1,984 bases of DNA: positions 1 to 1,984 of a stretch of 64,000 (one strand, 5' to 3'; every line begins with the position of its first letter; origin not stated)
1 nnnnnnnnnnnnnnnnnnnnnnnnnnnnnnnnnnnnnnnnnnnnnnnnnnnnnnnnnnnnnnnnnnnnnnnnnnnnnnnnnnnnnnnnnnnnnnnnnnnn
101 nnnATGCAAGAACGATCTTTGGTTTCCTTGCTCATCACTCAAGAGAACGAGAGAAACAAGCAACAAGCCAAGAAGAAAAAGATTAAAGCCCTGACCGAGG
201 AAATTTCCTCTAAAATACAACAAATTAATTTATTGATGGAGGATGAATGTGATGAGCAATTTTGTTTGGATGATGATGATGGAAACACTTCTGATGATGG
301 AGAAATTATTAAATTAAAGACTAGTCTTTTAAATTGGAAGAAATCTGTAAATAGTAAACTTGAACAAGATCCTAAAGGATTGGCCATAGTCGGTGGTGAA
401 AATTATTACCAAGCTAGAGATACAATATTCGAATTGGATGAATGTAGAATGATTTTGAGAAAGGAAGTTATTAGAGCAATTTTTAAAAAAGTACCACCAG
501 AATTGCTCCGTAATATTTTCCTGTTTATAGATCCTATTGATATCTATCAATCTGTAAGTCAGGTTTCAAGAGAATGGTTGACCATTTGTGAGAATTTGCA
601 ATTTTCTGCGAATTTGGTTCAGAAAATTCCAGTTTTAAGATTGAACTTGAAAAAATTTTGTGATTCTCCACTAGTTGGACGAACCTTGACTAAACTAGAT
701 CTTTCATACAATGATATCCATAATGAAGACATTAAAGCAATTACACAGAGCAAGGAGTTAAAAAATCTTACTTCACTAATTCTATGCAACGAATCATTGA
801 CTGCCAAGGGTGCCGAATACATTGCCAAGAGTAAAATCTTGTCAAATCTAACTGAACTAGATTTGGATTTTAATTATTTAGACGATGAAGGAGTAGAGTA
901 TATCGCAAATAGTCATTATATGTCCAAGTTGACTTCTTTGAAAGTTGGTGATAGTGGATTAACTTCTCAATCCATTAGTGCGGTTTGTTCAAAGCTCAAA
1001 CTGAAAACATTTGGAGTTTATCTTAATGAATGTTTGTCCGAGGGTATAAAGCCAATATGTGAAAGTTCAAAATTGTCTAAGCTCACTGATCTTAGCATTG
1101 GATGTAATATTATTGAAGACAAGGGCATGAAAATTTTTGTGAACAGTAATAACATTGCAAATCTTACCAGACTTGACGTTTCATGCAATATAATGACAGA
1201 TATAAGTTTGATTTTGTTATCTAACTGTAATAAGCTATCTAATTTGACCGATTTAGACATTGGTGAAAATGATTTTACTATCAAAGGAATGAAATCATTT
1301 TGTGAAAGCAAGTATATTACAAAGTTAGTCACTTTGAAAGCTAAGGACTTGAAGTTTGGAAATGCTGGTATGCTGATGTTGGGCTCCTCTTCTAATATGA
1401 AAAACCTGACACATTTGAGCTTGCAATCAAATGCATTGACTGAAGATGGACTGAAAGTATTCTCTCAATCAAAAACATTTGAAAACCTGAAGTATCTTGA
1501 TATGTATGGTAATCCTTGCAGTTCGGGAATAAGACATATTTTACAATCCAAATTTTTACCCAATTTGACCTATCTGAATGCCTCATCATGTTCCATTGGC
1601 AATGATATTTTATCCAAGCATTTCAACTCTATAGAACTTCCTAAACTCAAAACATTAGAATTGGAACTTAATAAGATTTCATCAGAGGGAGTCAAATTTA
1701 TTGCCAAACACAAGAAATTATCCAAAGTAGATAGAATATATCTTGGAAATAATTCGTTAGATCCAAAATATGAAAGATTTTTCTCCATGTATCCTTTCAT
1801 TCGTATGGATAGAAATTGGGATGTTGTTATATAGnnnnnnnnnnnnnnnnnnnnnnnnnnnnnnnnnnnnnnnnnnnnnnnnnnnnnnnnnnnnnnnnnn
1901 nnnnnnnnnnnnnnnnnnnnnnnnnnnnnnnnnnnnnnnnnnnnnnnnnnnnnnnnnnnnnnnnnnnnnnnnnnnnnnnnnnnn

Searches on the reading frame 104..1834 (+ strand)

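Call 70: search_protein_families(library=pfam, proteins=[window:104-1834:+], max_evalue=0.00001)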
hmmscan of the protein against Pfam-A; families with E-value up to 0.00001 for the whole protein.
window:104-1834:+ (576 aa): 6 families
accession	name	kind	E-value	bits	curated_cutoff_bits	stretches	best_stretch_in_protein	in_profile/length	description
PF13516.12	LRR_6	-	1.2e-27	94.2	23.4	0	193-213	3-23/24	Leucine Rich repeat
PF12799.13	LRR_4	-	3.8e-14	52.8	27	0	433-473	1-36/44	Leucine Rich repeats (2 copies)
PF00560.39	LRR_1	-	5.7e-09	34.8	20.6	0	248-268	1-21/23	Leucine Rich Repeat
PF13855.12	LRR_8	-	9.8e-09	35.3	27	0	434-498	2-61/61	Leucine rich repeat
PF00646.38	F-box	-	6.4e-06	26.3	20.5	1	130-167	4-40/43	F-box domain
PF12937.12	F-box-like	-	6.7e-06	26.2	24.3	0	129-165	3-38/47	F-box-like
